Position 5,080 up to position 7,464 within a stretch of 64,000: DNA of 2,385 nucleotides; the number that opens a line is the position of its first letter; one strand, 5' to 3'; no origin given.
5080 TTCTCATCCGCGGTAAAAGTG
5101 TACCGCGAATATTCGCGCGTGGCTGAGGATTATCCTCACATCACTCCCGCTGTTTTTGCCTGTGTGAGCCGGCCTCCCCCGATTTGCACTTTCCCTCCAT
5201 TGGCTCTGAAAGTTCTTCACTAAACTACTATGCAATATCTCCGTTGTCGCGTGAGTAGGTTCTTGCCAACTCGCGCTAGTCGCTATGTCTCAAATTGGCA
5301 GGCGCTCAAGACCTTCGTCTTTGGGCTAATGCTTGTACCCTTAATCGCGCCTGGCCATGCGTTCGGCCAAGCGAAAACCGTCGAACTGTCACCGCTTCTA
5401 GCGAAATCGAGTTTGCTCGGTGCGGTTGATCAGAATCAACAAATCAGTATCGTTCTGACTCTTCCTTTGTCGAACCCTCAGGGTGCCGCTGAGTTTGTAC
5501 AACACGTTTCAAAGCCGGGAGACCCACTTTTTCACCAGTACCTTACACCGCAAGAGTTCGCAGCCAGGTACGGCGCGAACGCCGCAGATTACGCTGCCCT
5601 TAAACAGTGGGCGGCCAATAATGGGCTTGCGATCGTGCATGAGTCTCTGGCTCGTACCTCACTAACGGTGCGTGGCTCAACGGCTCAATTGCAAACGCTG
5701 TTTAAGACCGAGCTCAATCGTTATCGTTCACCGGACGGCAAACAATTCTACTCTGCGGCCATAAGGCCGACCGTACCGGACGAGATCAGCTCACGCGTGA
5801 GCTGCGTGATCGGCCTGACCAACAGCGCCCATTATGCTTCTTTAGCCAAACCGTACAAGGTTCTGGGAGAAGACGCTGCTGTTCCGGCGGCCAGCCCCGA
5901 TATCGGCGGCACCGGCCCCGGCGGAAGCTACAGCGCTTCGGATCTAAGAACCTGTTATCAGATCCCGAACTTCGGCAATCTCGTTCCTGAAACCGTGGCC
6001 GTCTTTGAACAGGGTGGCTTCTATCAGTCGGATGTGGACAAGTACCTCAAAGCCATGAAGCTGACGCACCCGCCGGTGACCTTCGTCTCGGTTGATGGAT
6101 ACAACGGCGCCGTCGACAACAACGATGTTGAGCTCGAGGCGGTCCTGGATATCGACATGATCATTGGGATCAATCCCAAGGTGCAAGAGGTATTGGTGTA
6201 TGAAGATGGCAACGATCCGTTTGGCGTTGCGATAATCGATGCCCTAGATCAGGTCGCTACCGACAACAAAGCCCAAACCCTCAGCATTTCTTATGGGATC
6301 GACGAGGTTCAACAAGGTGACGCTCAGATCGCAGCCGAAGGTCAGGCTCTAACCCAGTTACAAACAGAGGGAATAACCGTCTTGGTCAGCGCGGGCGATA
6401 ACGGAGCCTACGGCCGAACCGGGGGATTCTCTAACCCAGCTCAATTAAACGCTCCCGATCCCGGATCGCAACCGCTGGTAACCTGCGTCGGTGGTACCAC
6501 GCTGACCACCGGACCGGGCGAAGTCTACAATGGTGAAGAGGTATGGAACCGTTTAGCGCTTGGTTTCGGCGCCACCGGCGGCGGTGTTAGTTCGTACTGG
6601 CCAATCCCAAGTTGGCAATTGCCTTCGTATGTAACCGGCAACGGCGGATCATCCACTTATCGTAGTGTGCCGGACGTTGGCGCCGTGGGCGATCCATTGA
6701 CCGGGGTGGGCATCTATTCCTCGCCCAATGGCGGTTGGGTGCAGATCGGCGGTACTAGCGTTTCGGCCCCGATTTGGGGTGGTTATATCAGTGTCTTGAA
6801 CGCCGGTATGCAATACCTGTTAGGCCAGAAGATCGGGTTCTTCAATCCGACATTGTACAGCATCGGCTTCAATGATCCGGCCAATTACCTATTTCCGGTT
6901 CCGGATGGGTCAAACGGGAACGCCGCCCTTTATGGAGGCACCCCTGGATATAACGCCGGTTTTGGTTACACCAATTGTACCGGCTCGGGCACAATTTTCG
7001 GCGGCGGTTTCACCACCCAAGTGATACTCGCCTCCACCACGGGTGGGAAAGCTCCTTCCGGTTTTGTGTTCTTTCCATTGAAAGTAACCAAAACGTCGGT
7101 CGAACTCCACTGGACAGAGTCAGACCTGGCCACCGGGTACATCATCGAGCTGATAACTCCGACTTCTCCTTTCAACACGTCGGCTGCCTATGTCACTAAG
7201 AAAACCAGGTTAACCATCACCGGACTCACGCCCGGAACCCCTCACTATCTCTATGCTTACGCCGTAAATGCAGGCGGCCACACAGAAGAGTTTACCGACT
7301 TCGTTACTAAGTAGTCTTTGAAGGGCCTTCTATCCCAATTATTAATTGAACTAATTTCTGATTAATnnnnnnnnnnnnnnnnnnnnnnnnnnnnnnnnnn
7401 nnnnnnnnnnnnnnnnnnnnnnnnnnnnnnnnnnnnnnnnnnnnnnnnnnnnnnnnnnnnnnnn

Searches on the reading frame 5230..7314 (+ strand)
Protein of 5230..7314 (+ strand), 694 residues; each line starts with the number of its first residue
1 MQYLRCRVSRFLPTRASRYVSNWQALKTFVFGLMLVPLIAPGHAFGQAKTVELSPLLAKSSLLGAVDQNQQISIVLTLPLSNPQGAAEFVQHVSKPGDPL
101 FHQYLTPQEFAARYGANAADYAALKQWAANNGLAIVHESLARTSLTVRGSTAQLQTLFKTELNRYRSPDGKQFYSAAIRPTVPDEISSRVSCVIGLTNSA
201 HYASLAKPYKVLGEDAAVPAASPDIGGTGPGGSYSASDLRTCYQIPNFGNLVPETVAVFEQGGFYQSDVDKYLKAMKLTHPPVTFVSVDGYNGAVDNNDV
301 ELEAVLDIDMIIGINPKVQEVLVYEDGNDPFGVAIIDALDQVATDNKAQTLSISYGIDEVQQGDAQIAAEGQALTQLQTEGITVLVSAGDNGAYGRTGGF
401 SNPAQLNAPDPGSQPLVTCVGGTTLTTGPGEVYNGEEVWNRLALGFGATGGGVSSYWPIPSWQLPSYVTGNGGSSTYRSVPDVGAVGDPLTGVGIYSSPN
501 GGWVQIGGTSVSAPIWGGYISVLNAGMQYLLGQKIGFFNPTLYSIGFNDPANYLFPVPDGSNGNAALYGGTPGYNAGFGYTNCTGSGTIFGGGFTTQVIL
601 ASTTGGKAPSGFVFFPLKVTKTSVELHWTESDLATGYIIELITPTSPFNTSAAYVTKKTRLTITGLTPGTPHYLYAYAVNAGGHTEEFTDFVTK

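Call 51: search_protein_families(library=pfam, proteins=[window:5230-7314:+], max_evalue=0.001)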
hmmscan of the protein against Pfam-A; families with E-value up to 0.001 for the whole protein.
window:5230-7314:+ (694 aa): 3 families
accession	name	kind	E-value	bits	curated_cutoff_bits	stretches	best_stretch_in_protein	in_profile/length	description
PF09286.16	Pro-kuma_activ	-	5.6e-28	98.4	23.5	1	60-198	3-142/143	Pro-kumamolisin, activation domain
PF00041.27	fn3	-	9.8e-07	29.3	25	1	609-686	3-76/84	Fibronectin type III domain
PF00082.27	Peptidase_S8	-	3.3e-05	23.8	21.8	1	312-518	75-248/288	Subtilase family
